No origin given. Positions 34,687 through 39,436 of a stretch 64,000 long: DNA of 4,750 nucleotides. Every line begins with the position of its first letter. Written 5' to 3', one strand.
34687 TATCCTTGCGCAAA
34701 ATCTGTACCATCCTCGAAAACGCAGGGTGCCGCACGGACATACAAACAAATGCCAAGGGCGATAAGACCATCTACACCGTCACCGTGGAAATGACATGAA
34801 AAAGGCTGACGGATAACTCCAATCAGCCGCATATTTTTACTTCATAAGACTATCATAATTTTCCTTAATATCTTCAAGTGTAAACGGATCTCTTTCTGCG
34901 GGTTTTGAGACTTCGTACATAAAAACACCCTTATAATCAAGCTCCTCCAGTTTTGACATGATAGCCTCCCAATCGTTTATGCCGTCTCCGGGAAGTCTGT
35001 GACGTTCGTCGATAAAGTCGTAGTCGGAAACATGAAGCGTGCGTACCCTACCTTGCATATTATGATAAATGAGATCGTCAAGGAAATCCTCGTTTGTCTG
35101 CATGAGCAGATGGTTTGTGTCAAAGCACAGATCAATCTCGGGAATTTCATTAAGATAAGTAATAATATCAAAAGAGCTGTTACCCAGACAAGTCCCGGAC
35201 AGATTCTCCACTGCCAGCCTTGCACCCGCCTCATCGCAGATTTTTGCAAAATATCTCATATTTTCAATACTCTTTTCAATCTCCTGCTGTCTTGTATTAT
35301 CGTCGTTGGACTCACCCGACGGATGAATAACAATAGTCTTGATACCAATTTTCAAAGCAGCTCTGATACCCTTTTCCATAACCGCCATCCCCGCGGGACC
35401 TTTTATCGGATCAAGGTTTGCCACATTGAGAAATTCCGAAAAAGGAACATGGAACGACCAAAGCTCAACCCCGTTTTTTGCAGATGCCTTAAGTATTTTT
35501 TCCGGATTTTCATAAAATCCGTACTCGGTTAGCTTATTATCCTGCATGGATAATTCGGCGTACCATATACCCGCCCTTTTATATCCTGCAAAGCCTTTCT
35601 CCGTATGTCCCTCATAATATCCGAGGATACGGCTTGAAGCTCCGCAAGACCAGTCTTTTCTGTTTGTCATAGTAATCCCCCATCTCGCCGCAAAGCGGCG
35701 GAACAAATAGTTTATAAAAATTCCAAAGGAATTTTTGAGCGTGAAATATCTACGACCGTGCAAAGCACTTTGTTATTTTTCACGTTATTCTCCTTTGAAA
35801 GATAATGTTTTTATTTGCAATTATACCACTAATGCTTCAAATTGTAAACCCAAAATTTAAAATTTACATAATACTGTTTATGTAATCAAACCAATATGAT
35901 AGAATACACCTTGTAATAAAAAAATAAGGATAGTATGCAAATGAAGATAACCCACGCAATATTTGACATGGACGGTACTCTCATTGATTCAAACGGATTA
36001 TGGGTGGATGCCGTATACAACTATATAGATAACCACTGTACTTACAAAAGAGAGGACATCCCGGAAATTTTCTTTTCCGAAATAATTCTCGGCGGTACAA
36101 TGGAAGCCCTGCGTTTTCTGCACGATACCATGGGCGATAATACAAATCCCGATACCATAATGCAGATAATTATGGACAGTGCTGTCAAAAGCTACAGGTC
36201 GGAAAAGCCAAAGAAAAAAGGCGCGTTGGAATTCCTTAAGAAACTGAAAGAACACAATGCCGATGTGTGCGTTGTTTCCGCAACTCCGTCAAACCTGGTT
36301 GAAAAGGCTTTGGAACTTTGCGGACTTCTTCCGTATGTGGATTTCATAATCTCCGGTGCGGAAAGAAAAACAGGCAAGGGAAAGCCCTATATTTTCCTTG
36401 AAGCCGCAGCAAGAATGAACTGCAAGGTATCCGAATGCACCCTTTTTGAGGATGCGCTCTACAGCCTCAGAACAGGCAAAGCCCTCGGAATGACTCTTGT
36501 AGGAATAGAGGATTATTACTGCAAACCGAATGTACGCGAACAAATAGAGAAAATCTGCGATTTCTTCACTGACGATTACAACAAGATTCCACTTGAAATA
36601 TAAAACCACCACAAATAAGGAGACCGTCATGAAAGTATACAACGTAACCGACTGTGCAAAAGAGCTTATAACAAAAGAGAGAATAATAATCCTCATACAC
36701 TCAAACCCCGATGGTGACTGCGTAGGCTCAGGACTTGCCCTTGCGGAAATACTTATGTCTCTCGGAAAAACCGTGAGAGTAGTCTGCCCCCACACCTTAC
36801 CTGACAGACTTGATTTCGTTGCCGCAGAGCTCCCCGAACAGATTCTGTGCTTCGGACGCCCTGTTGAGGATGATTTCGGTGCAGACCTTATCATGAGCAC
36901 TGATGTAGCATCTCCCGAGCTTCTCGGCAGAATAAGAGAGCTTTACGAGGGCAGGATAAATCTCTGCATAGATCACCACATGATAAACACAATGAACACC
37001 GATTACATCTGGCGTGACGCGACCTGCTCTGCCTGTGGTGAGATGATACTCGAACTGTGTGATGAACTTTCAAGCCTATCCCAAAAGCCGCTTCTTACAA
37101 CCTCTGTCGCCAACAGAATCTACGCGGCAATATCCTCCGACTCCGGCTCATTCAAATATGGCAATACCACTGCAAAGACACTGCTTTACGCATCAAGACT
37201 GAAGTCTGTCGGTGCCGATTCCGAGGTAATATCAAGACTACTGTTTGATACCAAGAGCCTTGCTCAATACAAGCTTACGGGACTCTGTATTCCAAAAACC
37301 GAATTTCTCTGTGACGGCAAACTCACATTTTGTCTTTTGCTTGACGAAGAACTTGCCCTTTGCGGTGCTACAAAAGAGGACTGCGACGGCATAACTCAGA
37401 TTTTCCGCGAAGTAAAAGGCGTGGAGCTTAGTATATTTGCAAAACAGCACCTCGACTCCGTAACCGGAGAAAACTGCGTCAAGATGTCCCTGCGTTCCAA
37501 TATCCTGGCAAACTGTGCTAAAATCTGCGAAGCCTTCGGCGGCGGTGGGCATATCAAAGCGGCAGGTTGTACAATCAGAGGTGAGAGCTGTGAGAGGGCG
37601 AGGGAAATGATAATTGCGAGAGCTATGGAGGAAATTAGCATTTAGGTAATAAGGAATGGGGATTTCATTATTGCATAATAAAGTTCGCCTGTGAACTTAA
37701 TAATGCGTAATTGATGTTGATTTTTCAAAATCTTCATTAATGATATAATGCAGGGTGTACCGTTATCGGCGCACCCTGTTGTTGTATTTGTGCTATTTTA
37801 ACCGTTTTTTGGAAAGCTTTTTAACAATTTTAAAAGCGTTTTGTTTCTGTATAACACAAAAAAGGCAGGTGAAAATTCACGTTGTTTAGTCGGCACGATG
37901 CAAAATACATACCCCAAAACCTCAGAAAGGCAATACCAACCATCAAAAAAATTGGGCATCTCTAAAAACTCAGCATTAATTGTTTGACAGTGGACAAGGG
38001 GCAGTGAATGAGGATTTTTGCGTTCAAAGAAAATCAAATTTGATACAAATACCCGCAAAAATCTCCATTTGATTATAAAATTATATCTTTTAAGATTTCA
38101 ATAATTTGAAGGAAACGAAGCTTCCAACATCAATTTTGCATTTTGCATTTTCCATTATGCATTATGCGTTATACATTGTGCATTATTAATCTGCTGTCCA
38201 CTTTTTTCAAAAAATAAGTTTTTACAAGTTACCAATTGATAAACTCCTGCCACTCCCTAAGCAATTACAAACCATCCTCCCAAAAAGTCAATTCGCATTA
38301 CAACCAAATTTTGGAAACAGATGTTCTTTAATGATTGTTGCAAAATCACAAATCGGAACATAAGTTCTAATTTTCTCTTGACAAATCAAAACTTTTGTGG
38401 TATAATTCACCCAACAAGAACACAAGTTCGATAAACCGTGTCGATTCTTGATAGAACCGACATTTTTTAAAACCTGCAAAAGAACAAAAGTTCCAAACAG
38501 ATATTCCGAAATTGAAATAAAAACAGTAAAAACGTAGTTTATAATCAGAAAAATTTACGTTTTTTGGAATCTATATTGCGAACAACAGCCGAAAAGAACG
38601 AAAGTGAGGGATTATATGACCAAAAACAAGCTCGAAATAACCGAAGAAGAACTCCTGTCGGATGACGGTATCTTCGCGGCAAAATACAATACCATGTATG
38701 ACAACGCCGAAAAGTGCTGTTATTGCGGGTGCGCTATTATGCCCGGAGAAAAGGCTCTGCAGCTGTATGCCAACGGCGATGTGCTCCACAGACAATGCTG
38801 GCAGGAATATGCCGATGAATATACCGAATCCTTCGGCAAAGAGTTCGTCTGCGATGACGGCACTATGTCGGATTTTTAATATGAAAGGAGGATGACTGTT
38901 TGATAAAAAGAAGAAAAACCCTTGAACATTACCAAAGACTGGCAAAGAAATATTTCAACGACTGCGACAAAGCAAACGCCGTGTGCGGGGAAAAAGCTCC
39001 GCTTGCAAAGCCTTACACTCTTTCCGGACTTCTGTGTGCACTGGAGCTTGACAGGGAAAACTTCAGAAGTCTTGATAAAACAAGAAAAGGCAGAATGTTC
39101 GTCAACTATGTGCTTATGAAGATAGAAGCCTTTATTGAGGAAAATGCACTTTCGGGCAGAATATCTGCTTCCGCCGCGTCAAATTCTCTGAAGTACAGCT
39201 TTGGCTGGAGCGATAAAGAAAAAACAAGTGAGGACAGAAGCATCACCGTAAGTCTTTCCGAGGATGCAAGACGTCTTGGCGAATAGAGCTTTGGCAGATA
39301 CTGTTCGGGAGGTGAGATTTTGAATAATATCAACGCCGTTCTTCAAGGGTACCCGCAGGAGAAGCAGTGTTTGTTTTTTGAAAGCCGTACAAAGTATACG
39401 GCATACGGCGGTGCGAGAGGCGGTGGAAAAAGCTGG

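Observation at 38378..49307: Phage-like head-and-packaging module with no integrase, replication, lysis, regulator or recognisable tail genes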

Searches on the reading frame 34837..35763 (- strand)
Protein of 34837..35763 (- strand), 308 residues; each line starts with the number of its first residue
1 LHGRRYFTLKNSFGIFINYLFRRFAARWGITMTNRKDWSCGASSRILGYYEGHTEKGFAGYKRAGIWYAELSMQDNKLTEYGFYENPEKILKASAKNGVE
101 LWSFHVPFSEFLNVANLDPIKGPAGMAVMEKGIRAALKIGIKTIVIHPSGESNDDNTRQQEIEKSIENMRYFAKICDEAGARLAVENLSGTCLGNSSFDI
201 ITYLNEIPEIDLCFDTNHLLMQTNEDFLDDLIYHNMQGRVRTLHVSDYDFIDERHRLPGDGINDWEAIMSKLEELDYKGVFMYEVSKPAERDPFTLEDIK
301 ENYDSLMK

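Call 9: search_protein_families(library=pfam, proteins=[window:34837-35763:-], max_evalue=0.001)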
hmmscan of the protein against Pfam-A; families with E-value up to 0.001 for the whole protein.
window:34837-35763:- (308 aa): 1 family
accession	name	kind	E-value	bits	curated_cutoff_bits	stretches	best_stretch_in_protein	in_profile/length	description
PF01261.30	AP_endonuc_2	-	1.4e-34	120.4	31.1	1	62-289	5-233/249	Xylose isomerase-like TIM barrel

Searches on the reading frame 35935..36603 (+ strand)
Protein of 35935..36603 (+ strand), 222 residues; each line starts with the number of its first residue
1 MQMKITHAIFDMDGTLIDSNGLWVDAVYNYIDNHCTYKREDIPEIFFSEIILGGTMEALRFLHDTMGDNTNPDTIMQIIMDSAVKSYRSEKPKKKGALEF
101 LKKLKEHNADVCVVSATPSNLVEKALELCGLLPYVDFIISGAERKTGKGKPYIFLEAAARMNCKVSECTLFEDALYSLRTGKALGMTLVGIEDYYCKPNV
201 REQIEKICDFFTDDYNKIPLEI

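Call 9: search_protein_families(library=pfam, proteins=[window:35935-36603:+], max_evalue=0.001)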
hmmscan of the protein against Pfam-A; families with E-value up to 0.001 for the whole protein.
window:35935-36603:+ (222 aa): 3 families
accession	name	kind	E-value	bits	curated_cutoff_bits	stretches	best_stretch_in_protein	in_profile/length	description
PF13419.12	HAD_2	-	5.4e-21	75.9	23.8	1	9-190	2-177/178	Haloacid dehalogenase-like hydrolase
PF00702.32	Hydrolase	-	1.3e-20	75.1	26.4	1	6-185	2-191/191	haloacid dehalogenase-like hydrolase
PF12710.13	HAD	-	2e-08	35.3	27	1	8-141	1-130/189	haloacid dehalogenase-like hydrolase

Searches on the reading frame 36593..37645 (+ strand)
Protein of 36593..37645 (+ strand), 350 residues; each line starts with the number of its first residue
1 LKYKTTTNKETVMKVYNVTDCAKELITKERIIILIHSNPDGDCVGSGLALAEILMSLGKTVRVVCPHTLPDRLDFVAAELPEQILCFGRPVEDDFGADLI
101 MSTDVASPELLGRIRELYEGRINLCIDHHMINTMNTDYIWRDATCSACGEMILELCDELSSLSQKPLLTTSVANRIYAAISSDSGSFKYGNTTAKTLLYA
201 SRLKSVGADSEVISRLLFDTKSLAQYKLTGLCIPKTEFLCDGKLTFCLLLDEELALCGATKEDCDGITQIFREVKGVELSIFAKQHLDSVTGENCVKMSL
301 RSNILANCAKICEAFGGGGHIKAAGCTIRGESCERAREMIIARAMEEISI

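Call 9: search_protein_families(library=pfam, proteins=[window:36593-37645:+], max_evalue=0.001)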
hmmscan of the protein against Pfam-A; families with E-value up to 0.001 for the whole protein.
window:36593-37645:+ (350 aa): 2 families
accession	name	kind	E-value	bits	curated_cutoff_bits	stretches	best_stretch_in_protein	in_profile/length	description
PF01368.27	DHH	-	3.3e-16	60.1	28.1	1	30-180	1-125/125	DHH family, N-terminal domain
PF02272.25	DHHA1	-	1.4e-07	32.4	25.9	1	258-343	12-99/102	DHHA1 domain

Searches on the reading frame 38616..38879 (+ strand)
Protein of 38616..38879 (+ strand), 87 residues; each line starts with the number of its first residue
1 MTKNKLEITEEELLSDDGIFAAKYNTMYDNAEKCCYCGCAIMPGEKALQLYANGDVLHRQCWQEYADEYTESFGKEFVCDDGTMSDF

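Call 4: search_protein_families(library=pfam, proteins=[window:38616-38879:+], max_evalue=0.1)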
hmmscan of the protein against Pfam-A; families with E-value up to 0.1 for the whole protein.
window:38616-38879:+ (87 aa): 0 families

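Call 5: search_protein_families(library=phrogs, proteins=[window:38616-38879:+], max_evalue=0.01)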
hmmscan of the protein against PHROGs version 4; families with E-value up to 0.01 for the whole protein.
window:38616-38879:+ (87 aa): 1 family
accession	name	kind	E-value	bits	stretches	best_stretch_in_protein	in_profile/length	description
phrog_4331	-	unknown function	0.00083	20.4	1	31-68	22-59/68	-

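Call 47: search_protein_families(library=ncbifam, proteins=[window:38616-38879:+], max_evalue=1)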
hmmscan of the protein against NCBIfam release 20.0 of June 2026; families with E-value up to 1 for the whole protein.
window:38616-38879:+ (87 aa): 1 family
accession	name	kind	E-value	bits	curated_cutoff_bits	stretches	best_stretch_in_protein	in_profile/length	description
NF034186.3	PRK14891.1-1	equivalog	0.0095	15.8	73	1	32-58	2-28/51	50S ribosomal protein L24e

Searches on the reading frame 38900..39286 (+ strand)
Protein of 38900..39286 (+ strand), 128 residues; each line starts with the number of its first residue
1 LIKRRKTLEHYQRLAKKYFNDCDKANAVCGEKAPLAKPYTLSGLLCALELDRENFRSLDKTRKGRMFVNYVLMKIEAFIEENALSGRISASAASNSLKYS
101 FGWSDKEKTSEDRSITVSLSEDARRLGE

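Call 4: search_protein_families(library=pfam, proteins=[window:38900-39286:+], max_evalue=0.1)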
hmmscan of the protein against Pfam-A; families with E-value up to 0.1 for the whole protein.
window:38900-39286:+ (128 aa): 1 family
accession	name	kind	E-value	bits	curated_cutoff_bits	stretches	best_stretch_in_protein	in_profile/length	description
PF16677.11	GP3_package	-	9e-14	52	29.4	1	9-108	10-104/105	DNA-packaging protein gp3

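Call 5: search_protein_families(library=phrogs, proteins=[window:38900-39286:+], max_evalue=0.01)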
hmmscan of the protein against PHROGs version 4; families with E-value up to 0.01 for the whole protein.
window:38900-39286:+ (128 aa): 1 family
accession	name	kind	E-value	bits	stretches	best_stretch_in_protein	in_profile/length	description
phrog_606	-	head and packaging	2.1e-06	28.9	1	4-112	24-139/167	terminase small subunit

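Call 47: search_protein_families(library=ncbifam, proteins=[window:38900-39286:+], max_evalue=1)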
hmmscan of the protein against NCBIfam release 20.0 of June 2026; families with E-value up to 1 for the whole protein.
window:38900-39286:+ (128 aa): 1 family
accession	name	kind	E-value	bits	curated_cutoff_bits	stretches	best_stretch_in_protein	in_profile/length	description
NF000516.1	EreD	equivalog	0.09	11.7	800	1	49-103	210-262/408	EreD family erythromycin esterase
